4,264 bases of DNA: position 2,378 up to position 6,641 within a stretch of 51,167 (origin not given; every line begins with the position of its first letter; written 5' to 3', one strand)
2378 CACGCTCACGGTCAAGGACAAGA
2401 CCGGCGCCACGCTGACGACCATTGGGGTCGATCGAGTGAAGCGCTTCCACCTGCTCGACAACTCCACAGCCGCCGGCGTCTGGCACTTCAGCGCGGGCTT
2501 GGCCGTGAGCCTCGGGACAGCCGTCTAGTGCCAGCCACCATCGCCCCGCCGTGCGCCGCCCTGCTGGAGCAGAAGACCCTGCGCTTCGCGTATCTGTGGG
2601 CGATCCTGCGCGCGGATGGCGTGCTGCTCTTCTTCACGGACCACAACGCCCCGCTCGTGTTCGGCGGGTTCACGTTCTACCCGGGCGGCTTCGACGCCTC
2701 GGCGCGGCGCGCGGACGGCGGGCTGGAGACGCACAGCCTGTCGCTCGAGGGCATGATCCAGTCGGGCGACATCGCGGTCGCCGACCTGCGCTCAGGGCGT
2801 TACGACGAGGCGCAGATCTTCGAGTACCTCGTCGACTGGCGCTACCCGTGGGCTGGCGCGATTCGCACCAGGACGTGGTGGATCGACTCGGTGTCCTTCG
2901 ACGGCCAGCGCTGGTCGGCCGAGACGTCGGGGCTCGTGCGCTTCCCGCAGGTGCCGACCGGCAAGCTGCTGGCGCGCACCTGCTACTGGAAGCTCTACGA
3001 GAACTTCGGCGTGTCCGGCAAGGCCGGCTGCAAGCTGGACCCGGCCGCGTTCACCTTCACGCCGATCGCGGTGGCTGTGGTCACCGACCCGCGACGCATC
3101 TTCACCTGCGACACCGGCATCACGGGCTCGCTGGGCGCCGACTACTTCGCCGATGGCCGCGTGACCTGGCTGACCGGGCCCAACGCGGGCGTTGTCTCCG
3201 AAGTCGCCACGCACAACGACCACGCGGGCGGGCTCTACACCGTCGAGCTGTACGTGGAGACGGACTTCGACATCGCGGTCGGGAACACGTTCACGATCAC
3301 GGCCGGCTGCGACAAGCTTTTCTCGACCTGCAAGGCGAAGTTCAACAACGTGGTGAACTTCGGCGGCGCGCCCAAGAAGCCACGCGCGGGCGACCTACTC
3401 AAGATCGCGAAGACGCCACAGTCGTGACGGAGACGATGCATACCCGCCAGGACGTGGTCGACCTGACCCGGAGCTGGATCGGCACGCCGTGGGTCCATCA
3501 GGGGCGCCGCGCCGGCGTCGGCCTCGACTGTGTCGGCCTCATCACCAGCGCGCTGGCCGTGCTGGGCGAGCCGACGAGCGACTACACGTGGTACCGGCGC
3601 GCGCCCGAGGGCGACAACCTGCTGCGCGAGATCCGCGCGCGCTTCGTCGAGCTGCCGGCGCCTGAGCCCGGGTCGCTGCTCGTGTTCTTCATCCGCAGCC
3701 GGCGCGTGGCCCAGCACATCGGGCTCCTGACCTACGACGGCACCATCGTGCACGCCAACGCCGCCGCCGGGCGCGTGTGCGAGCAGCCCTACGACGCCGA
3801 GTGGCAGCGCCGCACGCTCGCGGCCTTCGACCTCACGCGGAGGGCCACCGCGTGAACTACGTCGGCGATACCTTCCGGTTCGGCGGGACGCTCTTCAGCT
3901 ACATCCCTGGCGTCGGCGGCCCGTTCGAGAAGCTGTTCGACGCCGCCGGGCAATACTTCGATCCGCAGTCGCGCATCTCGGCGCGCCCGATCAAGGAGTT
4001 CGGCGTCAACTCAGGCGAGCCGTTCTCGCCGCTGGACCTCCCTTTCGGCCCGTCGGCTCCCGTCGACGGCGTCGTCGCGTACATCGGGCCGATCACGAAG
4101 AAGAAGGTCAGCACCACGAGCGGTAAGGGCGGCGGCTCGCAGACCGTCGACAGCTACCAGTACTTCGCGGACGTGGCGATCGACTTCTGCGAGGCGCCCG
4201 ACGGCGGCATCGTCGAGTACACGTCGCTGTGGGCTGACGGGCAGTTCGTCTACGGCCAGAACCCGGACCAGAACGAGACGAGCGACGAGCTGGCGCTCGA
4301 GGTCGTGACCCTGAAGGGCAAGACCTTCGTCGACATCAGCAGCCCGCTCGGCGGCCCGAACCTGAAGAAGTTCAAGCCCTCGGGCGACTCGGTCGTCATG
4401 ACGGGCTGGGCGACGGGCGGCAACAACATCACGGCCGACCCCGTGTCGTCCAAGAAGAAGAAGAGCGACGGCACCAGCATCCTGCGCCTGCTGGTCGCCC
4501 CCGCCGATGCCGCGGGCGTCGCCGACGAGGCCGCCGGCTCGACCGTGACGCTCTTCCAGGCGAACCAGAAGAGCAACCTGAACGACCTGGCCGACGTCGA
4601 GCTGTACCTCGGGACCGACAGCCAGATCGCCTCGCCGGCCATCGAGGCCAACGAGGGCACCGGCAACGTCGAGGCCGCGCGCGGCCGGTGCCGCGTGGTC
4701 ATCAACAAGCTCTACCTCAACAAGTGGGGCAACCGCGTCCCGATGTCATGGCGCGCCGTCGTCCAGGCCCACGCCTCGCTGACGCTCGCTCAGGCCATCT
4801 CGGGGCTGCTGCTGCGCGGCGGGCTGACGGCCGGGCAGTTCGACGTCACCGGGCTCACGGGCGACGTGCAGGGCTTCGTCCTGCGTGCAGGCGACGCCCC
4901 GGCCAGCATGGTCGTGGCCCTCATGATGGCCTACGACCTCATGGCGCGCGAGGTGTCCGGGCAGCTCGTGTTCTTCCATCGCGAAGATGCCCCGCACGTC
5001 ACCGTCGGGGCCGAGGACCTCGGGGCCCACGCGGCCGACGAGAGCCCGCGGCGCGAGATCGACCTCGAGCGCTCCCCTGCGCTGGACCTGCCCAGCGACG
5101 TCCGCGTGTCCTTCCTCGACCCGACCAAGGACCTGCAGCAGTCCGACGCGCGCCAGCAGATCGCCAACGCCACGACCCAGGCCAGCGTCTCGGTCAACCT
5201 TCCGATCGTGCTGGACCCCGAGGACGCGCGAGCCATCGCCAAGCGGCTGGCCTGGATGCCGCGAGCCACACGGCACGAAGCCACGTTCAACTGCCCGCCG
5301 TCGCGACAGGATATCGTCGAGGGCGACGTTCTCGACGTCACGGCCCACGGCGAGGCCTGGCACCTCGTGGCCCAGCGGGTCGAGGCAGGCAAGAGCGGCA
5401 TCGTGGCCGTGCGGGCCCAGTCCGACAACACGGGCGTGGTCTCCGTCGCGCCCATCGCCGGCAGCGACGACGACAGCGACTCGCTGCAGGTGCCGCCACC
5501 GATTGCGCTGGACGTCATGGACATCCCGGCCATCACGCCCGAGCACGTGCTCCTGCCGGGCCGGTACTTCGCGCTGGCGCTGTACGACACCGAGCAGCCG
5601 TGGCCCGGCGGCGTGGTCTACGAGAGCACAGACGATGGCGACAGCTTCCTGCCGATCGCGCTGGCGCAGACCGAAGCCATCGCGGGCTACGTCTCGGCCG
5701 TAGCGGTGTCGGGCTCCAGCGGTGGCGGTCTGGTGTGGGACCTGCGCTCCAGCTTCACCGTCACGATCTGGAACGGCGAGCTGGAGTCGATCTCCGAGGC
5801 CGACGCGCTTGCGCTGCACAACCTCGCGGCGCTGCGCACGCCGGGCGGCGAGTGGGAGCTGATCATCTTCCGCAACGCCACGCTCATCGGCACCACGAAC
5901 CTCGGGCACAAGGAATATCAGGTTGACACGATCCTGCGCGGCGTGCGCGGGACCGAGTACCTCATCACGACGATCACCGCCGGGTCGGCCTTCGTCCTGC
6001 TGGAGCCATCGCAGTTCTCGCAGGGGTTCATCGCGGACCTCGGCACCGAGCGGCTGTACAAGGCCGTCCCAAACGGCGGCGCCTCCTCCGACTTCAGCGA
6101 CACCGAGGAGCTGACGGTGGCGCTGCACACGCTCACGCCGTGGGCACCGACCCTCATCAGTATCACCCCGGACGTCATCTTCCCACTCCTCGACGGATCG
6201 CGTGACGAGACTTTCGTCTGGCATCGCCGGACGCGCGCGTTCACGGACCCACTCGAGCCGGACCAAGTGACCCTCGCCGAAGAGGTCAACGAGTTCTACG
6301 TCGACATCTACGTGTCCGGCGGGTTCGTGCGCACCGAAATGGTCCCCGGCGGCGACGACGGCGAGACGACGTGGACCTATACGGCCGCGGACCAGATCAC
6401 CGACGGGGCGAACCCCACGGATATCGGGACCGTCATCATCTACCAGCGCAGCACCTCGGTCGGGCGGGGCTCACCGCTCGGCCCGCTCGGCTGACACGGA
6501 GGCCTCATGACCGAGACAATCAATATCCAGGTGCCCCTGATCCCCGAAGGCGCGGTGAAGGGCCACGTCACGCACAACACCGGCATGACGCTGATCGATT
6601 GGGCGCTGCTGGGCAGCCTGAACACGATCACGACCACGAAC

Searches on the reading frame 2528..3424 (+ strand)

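Call 15: search_protein_families(library=phrogs, proteins=[window:2528-3424:+], max_evalue=0.001)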
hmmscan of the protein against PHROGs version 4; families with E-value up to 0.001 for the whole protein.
window:2528-3424:+ (299 aa): 3 families
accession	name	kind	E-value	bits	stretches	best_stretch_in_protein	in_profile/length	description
phrog_778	-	tail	2.6e-40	139.6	1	15-286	10-265/287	tail assembly protein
phrog_28246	-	tail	3.1e-05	25.3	1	203-285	53-129/140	tail assembly protein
phrog_15205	-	tail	0.00012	21.8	1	166-285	347-456/467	tail assembly protein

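Call 84: search_protein_families(library=pfam, proteins=[window:2528-3424:+], max_evalue=0.001)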
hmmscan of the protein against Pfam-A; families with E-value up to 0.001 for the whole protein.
window:2528-3424:+ (299 aa): 2 families
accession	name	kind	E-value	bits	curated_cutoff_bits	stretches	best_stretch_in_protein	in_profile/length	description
PF09931.15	Phage_phiJL001_Gp84_N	-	2.5e-29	102.9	26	1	8-158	3-154/160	Baseplate hub protein, N-terminal attachment domain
PF09356.15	Phage_BR0599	-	1.7e-23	83.2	22.9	1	206-285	2-77/80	Phage conserved hypothetical protein BR0599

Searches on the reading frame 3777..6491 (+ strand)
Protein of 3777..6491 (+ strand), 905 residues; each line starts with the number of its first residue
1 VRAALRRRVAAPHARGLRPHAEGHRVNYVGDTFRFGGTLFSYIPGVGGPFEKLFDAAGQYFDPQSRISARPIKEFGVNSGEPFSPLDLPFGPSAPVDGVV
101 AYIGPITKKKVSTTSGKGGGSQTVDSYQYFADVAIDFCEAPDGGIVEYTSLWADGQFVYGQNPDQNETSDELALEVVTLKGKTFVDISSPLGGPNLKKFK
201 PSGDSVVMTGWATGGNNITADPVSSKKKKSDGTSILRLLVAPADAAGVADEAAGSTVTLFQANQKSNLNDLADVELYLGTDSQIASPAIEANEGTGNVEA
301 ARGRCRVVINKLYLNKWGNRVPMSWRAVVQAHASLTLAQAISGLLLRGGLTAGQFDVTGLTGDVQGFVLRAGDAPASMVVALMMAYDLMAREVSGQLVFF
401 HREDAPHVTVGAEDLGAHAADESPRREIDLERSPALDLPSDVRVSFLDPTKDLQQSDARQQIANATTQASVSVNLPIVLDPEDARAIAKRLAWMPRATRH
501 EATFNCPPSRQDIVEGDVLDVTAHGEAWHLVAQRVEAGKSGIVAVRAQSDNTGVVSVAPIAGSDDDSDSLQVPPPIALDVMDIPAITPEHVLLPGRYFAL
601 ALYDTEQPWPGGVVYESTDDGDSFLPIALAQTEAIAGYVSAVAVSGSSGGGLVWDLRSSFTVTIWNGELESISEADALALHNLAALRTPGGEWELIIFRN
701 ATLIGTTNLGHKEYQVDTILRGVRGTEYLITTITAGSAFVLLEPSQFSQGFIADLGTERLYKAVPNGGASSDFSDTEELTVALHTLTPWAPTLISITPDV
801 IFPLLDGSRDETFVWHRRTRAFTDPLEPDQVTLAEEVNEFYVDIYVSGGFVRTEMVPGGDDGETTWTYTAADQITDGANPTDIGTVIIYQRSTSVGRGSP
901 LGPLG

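Call 15: search_protein_families(library=phrogs, proteins=[window:3777-6491:+], max_evalue=0.001)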
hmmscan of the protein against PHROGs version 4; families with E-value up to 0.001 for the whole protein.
window:3777-6491:+ (905 aa): 2 families
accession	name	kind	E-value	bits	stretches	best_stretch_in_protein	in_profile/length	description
phrog_4271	-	tail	7.2e-111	372.8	3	334-900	749-1302/1309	tail protein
phrog_1101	-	tail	0.00015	20.7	0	105-162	66-119/1405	tail protein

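Call 84: search_protein_families(library=pfam, proteins=[window:3777-6491:+], max_evalue=0.001)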
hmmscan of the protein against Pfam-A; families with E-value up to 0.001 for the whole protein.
window:3777-6491:+ (905 aa): 2 families
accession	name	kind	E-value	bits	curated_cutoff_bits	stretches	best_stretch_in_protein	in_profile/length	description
PF13550.12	Phage-tail_3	-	5.9e-22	78.7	23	1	375-535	6-162/164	Putative phage tail protein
PF23666.2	Rcc01698_C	-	1.8e-17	63.9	27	1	643-740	10-98/98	Rcc01698-like, C-terminal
